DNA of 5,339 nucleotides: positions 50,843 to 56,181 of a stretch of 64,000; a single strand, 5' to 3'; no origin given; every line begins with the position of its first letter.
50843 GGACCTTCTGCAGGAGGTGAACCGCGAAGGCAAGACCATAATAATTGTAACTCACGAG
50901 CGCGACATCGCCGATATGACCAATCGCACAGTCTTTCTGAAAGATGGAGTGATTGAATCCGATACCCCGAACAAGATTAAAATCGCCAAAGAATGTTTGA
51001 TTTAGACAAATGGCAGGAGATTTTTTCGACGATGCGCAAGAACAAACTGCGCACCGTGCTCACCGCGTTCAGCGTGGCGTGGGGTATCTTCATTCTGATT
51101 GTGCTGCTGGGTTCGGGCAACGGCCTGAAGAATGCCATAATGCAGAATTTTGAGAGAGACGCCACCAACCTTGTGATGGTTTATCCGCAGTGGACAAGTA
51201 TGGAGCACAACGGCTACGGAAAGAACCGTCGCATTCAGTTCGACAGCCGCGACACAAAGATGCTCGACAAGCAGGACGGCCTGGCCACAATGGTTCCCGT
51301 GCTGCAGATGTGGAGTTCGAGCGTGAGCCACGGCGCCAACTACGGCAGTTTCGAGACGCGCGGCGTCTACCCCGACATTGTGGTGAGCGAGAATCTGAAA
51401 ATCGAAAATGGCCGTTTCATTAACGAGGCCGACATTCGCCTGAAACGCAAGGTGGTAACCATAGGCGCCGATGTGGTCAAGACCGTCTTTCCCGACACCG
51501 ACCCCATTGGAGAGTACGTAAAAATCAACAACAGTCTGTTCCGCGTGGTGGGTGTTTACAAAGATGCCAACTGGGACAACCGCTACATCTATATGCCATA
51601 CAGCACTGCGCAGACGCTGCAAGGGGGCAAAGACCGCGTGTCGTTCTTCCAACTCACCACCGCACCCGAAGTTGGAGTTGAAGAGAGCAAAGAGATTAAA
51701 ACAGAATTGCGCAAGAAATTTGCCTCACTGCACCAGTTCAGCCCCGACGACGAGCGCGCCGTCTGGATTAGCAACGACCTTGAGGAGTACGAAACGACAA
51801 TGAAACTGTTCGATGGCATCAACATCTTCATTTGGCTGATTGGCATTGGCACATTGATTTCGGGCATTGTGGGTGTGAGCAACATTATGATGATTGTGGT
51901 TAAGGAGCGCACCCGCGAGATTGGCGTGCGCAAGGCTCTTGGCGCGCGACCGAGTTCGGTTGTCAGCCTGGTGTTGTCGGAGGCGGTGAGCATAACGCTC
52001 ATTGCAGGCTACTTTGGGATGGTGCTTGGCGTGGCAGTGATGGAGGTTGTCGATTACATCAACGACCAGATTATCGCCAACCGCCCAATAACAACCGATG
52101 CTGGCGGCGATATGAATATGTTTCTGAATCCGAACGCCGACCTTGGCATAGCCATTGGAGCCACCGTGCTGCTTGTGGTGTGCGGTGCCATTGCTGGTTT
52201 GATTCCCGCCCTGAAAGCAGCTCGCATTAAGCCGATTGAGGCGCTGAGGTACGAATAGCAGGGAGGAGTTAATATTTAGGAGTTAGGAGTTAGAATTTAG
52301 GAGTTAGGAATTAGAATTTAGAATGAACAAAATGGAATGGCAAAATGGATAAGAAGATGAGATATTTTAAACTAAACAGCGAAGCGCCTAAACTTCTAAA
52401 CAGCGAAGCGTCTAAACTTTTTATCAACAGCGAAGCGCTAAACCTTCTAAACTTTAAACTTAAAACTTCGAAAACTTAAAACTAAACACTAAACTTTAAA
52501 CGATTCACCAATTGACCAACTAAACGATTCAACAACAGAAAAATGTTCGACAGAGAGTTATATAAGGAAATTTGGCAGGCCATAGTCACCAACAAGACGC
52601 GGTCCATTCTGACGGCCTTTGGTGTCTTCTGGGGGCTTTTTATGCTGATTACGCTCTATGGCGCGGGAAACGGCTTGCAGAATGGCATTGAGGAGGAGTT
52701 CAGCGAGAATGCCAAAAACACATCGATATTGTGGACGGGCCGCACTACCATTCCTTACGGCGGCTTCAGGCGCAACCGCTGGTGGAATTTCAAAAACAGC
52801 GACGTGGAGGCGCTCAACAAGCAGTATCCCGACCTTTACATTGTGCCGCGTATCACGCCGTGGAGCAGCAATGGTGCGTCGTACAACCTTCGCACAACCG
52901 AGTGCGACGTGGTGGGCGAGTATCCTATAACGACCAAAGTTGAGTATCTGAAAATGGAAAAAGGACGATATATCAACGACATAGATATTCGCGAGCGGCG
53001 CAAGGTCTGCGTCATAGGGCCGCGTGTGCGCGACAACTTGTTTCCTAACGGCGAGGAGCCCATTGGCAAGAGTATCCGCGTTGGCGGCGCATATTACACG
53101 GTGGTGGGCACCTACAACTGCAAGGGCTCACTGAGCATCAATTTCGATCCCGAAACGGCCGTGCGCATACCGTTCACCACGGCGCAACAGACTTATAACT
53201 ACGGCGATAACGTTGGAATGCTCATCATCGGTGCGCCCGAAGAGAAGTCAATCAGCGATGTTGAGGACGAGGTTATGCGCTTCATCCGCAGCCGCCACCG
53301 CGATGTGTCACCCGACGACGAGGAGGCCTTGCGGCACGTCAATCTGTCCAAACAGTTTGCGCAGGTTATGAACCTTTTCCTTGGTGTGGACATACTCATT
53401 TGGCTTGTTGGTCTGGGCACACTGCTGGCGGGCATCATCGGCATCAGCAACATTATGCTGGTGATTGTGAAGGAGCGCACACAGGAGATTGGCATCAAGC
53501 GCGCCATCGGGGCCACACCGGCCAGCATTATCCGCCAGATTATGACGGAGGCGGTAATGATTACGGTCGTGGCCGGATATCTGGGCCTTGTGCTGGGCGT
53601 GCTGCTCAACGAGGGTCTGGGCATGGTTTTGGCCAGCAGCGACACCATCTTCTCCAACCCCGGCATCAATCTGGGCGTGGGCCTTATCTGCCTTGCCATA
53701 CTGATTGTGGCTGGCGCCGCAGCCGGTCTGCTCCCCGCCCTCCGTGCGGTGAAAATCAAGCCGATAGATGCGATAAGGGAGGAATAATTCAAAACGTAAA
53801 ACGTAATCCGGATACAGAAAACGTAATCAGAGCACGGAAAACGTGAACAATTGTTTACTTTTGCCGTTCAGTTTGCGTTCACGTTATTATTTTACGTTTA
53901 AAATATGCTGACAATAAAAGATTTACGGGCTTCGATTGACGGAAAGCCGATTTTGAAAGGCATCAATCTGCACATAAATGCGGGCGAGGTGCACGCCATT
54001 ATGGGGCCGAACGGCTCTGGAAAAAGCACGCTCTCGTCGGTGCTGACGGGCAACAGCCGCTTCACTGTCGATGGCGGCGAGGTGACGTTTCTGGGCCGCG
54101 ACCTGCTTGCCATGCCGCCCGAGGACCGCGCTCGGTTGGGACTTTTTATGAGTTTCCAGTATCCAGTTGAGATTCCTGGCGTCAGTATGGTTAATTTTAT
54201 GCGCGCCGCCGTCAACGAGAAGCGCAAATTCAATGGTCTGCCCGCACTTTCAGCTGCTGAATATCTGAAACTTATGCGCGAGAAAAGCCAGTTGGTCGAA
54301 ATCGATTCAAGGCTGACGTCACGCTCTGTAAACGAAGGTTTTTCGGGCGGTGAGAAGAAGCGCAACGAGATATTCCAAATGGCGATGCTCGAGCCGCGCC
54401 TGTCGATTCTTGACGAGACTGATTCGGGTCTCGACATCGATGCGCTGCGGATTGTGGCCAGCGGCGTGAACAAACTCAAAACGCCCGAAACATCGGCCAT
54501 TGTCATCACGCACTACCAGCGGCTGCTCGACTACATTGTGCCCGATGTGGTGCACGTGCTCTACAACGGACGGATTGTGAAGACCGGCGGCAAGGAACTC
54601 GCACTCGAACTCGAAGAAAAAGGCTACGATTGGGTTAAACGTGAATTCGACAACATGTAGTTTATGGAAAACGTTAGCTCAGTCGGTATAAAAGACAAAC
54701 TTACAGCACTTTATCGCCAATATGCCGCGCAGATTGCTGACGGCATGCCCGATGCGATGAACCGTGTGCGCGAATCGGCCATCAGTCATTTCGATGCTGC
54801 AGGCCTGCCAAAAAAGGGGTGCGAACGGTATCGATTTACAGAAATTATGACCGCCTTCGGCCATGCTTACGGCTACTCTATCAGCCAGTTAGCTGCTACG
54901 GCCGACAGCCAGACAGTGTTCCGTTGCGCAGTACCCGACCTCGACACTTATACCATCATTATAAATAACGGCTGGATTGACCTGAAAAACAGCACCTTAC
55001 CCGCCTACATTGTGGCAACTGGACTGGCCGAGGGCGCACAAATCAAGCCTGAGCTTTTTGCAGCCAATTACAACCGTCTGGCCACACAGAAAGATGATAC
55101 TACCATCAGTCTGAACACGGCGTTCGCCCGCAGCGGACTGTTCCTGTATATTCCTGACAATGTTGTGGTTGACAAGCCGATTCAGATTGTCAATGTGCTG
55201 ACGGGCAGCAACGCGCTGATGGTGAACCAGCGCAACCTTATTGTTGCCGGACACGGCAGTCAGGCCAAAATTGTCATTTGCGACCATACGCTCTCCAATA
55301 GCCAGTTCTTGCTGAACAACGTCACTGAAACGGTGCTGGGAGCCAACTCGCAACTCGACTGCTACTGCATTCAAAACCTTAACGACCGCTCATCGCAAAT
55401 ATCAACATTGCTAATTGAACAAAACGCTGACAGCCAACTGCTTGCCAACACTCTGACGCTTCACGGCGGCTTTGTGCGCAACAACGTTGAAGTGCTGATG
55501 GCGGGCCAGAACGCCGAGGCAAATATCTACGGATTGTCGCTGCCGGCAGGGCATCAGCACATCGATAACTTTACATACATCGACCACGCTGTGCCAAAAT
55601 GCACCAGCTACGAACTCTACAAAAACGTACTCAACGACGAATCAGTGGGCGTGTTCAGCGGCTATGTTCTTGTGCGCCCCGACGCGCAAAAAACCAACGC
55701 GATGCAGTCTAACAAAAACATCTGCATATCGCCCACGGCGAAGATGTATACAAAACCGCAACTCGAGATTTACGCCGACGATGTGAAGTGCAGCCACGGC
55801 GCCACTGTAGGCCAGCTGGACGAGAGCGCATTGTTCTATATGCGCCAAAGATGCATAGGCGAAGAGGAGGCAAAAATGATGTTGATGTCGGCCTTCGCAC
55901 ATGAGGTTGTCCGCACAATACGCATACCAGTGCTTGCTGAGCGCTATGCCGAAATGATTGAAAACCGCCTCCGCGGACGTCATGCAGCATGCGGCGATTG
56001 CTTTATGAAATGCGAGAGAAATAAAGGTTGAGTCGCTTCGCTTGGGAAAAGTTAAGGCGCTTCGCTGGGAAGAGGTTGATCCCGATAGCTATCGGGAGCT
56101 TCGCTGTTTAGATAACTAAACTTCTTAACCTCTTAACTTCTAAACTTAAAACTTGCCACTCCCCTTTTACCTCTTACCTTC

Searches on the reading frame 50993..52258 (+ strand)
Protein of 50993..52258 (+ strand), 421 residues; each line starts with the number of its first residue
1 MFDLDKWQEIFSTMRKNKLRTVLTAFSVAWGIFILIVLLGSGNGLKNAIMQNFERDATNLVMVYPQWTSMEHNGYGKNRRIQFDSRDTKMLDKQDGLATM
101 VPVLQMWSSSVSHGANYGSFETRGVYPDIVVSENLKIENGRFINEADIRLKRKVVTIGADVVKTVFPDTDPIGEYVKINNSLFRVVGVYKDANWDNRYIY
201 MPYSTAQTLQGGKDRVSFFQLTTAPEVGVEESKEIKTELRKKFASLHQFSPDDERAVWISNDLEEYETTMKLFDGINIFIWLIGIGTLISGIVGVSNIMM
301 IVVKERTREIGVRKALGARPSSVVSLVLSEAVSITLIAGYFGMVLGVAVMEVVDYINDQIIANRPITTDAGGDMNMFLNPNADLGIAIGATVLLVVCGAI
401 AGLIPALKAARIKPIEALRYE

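Call 15: search_protein_families(library=pfam, proteins=[window:50993-52258:+], max_evalue=0.001)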
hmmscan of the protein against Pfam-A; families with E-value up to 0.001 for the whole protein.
window:50993-52258:+ (421 aa): 2 families
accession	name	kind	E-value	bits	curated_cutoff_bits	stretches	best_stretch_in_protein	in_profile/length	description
PF12704.14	MacB_PCD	-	7.8e-31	108.4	27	1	21-231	1-199/207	MacB-like periplasmic core domain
PF02687.27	FtsX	-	3.5e-17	63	25.5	1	282-414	2-120/120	FtsX-like permease C-terminal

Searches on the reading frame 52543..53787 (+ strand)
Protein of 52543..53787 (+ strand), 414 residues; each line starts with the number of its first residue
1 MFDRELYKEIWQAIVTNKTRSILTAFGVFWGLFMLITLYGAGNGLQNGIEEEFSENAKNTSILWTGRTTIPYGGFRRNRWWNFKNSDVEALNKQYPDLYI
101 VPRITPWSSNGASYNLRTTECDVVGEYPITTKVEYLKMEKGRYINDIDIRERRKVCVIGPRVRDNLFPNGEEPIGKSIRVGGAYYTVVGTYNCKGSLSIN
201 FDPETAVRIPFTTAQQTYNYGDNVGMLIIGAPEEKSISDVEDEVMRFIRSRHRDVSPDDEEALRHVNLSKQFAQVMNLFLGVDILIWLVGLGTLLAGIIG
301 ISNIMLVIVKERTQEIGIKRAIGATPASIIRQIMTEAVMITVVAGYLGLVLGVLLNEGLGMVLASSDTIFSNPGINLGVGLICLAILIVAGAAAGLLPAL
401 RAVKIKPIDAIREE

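Call 15: search_protein_families(library=pfam, proteins=[window:52543-53787:+], max_evalue=0.001)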
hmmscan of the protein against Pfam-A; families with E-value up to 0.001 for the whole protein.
window:52543-53787:+ (414 aa): 2 families
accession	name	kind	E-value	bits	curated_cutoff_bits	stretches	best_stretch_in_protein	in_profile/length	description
PF12704.14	MacB_PCD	-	3e-31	109.7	27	1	21-244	1-204/207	MacB-like periplasmic core domain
PF02687.27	FtsX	-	4.7e-18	65.8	25.5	1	288-407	2-120/120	FtsX-like permease C-terminal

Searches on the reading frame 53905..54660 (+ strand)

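Call 100: search_protein_families(library=ncbifam, proteins=[window:53905-54660:+], max_evalue=0.00001)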
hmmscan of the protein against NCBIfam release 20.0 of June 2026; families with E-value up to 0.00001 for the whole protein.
window:53905-54660:+ (251 aa): 167 families (the best 25 are shown)
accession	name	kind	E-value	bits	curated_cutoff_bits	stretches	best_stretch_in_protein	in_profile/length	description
TIGR01978.1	sufC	equivalog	6.5e-106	353.2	212.8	1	2-244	1-243/243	Fe-S cluster assembly ATPase SufC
NF007134.0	PRK09580.1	equivalog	8e-102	339.9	400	1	1-245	1-245/248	Fe-S cluster assembly ATPase SufC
TIGR03411.1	urea_trans_UrtD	equivalog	2.8e-26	92.6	304.1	1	1-228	2-224/242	urea ABC transporter ATP-binding protein UrtD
TIGR03864.1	PQQ_ABC_ATP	hypoth_equivalog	4.9e-24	85.1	302.25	1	2-231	2-217/236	ABC transporter, ATP-binding subunit, PQQ-dependent alcohol dehydrogenase system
TIGR03873.1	F420-0_ABC_ATP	hypoth_equivalog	6.3e-24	84.6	372.4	1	2-232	2-223/256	putative F420-0 ABC transporter ATP-binding protein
TIGR01188.1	drrA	subfamily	8.5e-23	81.1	312.45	1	17-231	9-209/302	daunorubicin resistance ABC transporter, ATP-binding protein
TIGR02769.1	nickel_nikE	equivalog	3.9e-22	79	332.55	1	13-227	23-232/265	nickel import ATP-binding protein NikE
TIGR04406.1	LPS_export_lptB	equivalog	4.6e-22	78.5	240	1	2-231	2-220/239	LPS export ABC transporter ATP-binding protein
NF010068.0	PRK13548.1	equivalog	4.5e-21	75.1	261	1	1-235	5-232/261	heme ABC transporter ATP-binding protein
TIGR04520.1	ECF_ATPase_1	equivalog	2.5e-20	73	315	1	13-231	14-221/269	energy-coupling factor transporter ATPase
NF007739.0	PRK10419.1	subfamily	6.7e-20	71.7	354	1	11-228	22-234/268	nickel ABC transporter ATP-binding protein NikE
TIGR04521.1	ECF_ATPase_2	equivalog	8.8e-20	70.9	330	1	16-234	20-233/279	energy-coupling factor transporter ATPase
NF000355.4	ribo_prot_ABC_F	equivalog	1.2e-19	70.6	380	1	2-224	3-192/499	ribosomal protection-like ABC-F family protein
TIGR03410.1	urea_trans_UrtE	equivalog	3.8e-19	69.1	285.8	1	2-231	1-217/230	urea ABC transporter ATP-binding subunit UrtE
NF041861.1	YtfR_transport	equivalog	7e-19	67.6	850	1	1-227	1-218/492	galactofuranose ABC transporter, ATP-binding protein YtfR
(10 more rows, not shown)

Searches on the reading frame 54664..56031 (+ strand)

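Call 15: search_protein_families(library=pfam, proteins=[window:54664-56031:+], max_evalue=0.001)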
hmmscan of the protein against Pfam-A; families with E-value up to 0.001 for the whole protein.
window:54664-56031:+ (455 aa): 2 families
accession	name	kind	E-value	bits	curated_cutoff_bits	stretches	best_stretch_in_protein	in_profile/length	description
PF01458.23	SUFBD_core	-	1.4e-77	260.8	27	1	182-411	5-232/232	SUF system FeS cluster assembly, SufBD core domain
PF19295.5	SufBD_N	-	4.1e-45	154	23.5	1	10-175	4-172/172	SufBD protein N-terminal region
